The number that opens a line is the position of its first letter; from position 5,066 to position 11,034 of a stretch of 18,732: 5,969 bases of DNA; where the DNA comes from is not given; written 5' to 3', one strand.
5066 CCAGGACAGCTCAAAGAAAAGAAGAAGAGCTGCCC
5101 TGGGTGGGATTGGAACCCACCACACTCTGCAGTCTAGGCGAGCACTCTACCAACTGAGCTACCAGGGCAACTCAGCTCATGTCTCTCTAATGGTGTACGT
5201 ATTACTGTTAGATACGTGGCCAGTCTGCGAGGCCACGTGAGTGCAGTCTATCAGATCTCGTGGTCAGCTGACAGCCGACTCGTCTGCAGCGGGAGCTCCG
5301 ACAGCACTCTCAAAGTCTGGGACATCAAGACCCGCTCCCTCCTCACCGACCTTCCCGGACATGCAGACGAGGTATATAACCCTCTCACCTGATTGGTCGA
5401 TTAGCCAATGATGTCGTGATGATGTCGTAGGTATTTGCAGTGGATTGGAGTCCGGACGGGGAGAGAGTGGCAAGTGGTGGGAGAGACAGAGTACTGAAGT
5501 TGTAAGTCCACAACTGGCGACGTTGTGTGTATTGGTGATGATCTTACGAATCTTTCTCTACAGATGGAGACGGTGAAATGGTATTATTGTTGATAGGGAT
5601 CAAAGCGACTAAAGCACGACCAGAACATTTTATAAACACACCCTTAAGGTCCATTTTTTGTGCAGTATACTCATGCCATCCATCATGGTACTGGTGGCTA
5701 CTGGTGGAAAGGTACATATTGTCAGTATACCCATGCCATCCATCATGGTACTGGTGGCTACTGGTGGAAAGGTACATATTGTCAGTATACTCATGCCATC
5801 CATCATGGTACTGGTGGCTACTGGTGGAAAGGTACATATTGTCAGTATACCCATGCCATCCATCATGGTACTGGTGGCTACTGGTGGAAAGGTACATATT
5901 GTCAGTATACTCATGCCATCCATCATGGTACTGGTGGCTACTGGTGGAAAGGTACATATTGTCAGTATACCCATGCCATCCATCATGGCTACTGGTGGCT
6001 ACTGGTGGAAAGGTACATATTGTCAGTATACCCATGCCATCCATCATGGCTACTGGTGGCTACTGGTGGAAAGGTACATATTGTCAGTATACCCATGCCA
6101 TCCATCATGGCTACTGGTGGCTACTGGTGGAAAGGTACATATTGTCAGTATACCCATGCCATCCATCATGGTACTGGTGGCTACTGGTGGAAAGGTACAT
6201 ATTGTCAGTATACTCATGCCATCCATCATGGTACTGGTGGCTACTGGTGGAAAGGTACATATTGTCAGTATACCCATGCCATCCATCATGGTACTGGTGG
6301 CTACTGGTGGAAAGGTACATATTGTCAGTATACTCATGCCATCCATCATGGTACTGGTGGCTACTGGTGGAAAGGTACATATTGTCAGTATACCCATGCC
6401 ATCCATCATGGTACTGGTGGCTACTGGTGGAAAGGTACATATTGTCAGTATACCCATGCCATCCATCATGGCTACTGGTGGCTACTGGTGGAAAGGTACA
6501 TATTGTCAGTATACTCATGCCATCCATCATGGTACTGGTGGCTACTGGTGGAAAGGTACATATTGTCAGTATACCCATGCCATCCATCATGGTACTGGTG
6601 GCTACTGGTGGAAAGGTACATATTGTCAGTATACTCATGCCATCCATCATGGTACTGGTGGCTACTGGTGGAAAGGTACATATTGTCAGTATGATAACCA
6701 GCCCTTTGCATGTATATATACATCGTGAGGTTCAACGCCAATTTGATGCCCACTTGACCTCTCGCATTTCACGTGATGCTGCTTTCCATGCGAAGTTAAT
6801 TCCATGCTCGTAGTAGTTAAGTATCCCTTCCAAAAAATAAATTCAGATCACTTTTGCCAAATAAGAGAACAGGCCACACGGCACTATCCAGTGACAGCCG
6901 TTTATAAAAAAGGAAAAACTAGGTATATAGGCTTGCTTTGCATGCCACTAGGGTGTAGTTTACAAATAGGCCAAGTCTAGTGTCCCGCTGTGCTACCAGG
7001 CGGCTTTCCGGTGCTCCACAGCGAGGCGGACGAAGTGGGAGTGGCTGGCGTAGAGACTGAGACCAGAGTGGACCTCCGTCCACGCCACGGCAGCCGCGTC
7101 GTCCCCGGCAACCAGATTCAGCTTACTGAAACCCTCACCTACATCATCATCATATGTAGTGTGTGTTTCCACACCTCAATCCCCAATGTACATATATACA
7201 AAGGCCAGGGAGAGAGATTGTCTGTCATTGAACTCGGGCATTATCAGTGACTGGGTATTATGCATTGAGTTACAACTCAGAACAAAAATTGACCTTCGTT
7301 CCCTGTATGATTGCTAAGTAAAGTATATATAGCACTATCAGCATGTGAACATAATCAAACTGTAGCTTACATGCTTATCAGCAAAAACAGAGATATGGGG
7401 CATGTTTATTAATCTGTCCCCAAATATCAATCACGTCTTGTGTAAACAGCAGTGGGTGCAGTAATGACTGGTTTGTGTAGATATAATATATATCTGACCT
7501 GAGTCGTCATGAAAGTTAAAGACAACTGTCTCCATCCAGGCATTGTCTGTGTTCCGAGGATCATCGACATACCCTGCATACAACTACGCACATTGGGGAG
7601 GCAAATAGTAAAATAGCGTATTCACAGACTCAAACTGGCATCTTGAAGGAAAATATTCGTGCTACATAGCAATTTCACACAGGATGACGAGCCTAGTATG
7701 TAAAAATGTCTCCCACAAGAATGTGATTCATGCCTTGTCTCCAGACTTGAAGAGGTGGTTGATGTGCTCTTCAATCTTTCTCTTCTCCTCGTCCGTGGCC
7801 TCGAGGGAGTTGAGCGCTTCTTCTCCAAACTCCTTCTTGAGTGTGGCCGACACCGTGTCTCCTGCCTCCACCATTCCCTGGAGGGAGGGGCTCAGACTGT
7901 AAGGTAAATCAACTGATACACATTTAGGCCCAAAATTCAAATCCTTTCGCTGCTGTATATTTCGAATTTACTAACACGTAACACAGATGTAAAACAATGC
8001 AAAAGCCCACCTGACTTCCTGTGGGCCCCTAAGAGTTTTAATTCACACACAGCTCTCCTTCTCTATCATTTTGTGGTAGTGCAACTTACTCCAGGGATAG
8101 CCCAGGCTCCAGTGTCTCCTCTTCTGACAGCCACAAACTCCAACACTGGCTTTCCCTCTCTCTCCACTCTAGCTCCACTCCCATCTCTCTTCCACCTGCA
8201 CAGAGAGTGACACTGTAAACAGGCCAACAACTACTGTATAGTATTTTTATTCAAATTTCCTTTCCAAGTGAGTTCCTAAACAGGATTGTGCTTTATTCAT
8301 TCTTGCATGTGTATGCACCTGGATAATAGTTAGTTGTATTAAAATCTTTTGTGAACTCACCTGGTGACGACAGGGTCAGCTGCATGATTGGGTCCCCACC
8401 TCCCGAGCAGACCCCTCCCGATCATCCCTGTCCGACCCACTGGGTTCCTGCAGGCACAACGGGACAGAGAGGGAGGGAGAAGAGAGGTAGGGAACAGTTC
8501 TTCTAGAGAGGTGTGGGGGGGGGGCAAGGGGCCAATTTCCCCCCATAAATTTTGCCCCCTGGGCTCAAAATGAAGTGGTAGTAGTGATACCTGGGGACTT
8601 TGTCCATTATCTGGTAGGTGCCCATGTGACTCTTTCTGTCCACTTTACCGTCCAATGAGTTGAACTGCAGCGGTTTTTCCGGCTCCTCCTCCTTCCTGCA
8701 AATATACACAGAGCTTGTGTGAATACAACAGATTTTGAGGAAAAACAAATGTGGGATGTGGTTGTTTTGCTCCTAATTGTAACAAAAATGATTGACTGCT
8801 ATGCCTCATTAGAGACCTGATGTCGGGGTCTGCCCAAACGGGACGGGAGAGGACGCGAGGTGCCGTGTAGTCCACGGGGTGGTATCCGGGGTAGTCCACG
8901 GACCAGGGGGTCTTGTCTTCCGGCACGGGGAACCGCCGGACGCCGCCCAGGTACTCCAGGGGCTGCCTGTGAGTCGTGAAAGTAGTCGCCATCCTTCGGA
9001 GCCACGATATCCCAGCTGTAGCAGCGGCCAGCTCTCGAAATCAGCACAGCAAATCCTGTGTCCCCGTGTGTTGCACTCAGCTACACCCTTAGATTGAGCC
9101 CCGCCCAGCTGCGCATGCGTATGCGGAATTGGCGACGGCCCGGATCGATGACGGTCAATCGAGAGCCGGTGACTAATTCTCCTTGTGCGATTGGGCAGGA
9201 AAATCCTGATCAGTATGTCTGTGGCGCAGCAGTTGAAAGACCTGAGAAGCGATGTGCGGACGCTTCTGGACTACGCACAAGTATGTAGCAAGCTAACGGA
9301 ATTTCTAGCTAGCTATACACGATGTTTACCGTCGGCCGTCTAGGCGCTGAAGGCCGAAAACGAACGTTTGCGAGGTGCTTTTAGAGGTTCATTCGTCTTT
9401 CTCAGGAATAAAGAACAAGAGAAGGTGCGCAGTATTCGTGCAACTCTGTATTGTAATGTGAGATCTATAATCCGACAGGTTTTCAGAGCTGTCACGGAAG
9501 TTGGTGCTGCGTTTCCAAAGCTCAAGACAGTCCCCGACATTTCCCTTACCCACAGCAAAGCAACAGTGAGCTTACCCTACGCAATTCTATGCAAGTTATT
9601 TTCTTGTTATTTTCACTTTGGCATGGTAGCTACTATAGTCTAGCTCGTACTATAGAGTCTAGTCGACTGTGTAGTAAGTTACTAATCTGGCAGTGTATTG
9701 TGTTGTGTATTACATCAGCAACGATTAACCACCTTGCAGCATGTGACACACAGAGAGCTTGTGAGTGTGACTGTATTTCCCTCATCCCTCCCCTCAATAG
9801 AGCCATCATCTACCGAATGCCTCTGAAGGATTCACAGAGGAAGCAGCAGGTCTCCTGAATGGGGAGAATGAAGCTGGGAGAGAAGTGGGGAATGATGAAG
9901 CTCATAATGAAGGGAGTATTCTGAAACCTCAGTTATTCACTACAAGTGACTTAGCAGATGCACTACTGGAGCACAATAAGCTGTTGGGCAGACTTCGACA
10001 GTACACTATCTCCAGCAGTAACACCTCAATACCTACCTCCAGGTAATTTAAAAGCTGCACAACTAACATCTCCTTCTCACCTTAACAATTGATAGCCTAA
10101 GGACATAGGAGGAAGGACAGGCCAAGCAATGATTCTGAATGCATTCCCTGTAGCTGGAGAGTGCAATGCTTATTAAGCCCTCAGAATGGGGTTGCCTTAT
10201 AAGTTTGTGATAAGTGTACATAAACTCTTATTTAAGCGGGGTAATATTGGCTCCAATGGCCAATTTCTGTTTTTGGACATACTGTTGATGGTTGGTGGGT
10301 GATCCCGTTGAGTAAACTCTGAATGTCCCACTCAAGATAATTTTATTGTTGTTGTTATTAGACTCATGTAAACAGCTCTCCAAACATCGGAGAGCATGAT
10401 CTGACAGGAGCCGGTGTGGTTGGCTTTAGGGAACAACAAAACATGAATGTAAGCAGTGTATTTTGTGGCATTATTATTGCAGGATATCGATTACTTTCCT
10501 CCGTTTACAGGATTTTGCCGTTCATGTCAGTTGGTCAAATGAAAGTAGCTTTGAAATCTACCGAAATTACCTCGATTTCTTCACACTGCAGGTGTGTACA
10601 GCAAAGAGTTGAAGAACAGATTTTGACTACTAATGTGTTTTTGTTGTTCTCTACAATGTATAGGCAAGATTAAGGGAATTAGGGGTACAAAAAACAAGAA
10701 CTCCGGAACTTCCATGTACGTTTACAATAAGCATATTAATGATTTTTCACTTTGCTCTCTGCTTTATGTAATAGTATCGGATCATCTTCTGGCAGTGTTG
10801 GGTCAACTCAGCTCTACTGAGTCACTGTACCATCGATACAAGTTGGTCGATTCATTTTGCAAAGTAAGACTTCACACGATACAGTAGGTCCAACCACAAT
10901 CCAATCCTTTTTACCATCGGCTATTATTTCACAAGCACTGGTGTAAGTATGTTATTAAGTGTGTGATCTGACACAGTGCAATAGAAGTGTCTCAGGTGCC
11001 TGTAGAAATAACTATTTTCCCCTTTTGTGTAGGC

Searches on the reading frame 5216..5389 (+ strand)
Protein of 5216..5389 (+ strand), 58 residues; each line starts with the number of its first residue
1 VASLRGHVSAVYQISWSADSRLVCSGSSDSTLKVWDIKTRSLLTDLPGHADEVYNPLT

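Call 41: find_encoding_contigs(protein=window:5216-5389:+, flank=10000, max_places=8)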
Protein seq(58 aa) (58 aa): no gene with exactly this product is on record in the collection.

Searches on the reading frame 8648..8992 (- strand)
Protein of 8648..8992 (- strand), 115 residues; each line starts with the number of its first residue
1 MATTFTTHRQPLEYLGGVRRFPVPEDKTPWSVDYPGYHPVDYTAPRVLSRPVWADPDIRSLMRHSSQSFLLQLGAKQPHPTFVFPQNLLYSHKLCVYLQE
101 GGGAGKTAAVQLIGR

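Call 56: find_encoding_contigs(protein=window:8648-8992:-, flank=10000, max_places=6)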
Protein seq(115 aa) (115 aa): 1 contig read that carries it; 1 place shown.
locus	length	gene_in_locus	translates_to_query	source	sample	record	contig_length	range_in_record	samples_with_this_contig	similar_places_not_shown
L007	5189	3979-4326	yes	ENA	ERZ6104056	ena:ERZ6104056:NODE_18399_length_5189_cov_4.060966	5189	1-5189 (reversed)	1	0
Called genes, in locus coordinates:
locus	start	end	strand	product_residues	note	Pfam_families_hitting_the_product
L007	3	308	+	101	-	?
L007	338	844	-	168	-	-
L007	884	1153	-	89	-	-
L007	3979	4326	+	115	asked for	PF25969:NUDT9_N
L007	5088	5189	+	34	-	?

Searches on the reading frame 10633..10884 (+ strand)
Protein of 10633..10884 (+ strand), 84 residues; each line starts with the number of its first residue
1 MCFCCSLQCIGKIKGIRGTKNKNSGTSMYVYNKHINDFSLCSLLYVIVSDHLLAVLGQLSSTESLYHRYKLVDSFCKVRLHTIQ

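Call 54: find_encoding_contigs(protein=window:10633-10884:+, flank=10000, max_places=6)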
Protein seq(84 aa) (84 aa): no gene with exactly this product is on record in the collection.
